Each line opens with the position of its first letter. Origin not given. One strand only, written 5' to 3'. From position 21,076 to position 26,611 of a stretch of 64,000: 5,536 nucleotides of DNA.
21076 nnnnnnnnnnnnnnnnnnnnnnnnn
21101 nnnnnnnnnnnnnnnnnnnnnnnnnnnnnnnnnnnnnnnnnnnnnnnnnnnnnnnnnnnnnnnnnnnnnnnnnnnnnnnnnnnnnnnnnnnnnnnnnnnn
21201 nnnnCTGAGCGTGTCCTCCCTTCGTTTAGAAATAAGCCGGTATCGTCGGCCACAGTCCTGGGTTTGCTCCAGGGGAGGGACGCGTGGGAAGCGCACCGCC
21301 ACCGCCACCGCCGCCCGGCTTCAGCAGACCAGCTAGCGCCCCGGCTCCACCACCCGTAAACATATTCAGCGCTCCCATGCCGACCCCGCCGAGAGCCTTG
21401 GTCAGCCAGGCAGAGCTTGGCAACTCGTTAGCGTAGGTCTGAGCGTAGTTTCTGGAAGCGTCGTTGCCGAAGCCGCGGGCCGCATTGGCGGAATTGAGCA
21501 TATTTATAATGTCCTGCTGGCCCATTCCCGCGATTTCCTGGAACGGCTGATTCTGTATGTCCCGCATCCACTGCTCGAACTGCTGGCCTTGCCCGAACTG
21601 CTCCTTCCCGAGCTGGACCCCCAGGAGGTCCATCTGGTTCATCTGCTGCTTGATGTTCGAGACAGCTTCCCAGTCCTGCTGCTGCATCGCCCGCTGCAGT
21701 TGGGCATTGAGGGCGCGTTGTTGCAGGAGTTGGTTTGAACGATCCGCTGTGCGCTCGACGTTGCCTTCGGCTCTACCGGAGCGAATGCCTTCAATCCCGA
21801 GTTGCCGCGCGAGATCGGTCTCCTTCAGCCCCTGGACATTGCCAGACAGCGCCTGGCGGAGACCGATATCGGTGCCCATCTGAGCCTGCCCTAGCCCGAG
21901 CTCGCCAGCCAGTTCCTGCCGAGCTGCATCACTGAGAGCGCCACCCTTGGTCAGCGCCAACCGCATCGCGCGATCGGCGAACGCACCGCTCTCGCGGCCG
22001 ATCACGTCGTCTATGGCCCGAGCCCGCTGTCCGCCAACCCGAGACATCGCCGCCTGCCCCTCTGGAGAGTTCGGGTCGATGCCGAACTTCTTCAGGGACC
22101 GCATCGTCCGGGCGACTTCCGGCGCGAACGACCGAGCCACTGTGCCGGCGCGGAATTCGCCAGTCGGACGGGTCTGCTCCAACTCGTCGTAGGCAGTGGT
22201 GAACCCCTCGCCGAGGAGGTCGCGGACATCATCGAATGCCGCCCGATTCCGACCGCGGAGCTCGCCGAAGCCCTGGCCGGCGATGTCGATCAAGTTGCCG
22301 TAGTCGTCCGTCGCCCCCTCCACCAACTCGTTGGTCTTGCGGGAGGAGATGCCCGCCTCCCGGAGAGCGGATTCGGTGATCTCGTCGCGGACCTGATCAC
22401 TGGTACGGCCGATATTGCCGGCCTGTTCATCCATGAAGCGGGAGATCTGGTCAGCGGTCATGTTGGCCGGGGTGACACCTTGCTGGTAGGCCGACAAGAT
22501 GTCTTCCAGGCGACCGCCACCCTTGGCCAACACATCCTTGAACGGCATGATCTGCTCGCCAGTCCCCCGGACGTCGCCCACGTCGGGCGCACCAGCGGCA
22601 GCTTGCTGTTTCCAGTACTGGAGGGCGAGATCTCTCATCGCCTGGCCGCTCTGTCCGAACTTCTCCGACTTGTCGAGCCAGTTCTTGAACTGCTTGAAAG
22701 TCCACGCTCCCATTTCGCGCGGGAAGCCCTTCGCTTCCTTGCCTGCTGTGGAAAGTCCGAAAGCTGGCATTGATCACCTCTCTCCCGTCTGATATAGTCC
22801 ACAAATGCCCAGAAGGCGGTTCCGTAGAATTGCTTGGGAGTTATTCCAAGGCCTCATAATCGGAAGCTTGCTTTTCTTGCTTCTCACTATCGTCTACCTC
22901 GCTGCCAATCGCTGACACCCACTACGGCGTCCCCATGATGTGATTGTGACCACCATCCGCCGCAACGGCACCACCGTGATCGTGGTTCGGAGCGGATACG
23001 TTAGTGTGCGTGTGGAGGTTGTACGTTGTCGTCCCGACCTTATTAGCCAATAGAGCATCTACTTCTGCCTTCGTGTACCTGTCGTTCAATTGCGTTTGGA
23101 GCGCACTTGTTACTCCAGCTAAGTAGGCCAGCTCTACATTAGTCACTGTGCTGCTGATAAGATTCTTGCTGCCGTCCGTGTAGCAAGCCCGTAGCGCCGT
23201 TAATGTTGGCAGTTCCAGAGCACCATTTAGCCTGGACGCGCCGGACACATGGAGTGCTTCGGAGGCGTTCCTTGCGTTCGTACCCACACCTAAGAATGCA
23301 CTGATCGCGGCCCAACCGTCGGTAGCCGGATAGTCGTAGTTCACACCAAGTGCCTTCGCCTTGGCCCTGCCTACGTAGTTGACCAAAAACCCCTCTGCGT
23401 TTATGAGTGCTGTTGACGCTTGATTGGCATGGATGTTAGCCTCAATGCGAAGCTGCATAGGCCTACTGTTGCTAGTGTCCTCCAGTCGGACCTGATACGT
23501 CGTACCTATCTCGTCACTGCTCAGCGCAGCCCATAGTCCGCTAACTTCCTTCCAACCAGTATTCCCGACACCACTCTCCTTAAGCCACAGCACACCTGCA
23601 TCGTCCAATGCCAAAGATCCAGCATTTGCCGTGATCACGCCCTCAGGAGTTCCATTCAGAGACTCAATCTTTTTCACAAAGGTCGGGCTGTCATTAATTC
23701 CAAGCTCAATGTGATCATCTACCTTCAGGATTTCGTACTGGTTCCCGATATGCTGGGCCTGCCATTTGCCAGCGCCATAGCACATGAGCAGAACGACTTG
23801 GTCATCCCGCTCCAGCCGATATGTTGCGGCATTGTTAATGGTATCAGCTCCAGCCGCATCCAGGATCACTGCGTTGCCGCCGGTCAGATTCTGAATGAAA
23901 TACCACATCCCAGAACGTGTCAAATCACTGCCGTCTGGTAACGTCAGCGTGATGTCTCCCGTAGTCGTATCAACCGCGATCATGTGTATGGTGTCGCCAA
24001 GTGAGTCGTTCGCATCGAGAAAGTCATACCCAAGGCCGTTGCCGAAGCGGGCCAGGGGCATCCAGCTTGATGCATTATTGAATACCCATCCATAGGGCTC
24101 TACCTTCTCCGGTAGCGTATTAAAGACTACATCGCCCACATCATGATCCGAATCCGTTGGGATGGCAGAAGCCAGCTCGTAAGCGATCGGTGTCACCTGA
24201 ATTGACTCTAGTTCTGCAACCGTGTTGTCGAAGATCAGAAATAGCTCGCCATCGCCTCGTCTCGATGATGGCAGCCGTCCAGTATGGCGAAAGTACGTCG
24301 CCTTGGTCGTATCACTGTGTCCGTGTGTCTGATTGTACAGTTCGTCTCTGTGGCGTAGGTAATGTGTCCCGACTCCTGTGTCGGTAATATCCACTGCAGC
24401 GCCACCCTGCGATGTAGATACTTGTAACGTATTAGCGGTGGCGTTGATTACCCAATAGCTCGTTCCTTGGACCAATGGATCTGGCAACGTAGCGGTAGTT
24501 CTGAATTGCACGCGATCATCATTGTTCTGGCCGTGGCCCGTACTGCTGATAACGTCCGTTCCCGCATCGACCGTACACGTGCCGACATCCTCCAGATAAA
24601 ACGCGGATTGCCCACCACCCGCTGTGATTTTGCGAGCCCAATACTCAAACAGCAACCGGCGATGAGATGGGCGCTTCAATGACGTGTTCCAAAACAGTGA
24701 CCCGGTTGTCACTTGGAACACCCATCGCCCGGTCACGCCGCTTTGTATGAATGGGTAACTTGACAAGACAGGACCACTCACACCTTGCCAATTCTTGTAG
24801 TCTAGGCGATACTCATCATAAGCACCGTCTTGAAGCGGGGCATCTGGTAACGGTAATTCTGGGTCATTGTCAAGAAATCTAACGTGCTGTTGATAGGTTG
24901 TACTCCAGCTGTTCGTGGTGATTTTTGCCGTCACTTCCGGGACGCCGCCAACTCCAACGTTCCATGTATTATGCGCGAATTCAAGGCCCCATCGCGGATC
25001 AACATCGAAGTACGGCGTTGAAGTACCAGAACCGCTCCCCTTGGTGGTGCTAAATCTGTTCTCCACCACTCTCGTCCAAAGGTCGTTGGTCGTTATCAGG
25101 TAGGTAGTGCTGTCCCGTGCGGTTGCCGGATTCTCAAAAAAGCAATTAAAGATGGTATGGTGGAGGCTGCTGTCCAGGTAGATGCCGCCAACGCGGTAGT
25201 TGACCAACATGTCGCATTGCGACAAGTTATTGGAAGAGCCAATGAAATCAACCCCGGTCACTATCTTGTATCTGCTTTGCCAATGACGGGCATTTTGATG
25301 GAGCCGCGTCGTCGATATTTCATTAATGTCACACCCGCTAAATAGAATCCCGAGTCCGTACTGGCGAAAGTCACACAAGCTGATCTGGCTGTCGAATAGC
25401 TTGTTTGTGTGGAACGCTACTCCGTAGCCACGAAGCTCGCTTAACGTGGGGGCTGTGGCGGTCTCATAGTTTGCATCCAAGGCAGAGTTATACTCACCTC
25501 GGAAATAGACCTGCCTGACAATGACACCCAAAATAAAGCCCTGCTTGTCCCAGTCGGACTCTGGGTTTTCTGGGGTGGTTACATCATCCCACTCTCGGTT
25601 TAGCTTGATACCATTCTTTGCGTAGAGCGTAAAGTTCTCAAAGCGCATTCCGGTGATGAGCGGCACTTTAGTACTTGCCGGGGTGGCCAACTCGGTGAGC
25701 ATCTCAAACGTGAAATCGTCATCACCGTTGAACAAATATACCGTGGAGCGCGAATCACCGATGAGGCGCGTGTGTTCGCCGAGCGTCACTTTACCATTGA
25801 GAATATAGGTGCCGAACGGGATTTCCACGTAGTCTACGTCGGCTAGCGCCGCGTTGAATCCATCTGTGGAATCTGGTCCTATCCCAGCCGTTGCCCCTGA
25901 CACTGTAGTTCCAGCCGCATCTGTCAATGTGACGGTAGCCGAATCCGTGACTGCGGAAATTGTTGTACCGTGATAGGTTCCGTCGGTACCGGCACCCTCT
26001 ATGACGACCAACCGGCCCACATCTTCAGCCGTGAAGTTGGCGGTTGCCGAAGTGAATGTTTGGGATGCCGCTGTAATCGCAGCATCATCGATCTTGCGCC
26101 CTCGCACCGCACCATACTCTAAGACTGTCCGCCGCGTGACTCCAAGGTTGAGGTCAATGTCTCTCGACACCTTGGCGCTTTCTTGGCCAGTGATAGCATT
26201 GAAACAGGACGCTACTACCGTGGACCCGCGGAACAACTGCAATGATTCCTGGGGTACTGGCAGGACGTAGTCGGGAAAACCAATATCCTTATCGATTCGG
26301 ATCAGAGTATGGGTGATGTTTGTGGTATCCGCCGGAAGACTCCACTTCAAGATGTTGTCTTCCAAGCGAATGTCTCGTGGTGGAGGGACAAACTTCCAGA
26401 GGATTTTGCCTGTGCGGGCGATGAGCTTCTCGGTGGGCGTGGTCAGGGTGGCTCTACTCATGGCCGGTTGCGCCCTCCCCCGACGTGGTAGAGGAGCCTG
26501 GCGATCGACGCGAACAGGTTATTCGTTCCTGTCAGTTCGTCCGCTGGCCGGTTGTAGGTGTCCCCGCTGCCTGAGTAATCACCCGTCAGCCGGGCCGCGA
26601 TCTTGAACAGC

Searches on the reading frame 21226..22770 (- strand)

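Call 32: search_protein_families(library=pfam, max_evalue=0.01, proteins=[window:21226-22770:-])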
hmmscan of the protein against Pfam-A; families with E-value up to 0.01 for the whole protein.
window:21226-22770:- (514 aa): 1 family
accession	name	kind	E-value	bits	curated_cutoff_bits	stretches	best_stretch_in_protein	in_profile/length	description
PF20663.3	COG4_N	-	0.0013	19.2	27.3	1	333-381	44-92/107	Conserved oligomeric Golgi complex subunit 4, N-terminal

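Call 53: search_protein_families(library=phrogs, max_evalue=0.00001, proteins=[window:21226-22770:-])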
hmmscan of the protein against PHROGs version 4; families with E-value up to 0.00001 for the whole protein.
window:21226-22770:- (514 aa): 0 families

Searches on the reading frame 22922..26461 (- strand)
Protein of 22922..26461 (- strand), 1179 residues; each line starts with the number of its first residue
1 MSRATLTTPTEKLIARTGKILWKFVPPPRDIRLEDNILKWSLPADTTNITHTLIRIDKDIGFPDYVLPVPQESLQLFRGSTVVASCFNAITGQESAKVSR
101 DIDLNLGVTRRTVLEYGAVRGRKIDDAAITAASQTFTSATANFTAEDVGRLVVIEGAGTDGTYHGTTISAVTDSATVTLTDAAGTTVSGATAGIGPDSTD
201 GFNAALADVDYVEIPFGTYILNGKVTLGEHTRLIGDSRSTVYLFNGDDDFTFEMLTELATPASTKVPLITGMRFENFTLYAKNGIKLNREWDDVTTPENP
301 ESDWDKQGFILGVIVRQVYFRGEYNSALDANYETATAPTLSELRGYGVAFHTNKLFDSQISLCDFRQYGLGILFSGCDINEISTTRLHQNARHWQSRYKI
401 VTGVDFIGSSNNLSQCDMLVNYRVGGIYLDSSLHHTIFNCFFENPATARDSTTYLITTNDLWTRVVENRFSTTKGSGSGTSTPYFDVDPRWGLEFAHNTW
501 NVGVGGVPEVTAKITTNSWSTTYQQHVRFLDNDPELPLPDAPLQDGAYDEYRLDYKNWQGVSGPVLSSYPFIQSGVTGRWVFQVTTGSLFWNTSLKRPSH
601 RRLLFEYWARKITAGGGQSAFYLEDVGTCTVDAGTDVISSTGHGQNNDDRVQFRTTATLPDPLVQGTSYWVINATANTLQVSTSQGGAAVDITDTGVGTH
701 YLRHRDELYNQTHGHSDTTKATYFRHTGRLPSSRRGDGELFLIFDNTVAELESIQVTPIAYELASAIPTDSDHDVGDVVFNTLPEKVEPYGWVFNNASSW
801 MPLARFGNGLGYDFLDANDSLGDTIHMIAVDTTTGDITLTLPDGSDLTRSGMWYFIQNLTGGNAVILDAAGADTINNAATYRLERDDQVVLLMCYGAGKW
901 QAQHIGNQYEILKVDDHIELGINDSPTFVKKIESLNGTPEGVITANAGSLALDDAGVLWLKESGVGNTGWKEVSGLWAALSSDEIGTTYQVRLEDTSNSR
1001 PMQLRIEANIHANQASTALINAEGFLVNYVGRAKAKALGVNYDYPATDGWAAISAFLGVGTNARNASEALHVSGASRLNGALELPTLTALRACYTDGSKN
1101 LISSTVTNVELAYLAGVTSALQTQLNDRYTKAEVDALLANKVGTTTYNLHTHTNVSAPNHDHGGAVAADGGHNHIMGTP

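Call 32: search_protein_families(library=pfam, max_evalue=0.01, proteins=[window:22922-26461:-])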
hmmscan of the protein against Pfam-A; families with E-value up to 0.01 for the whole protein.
window:22922-26461:- (1179 aa): 0 families

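Call 53: search_protein_families(library=phrogs, max_evalue=0.00001, proteins=[window:22922-26461:-])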
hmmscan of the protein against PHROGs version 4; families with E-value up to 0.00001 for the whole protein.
window:22922-26461:- (1179 aa): 1 family
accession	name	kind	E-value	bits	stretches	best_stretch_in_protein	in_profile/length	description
phrog_32881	-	moron, auxiliary metabolic gene and host takeover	2.2e-14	53.8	1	82-206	96-221/690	pectin lyase activity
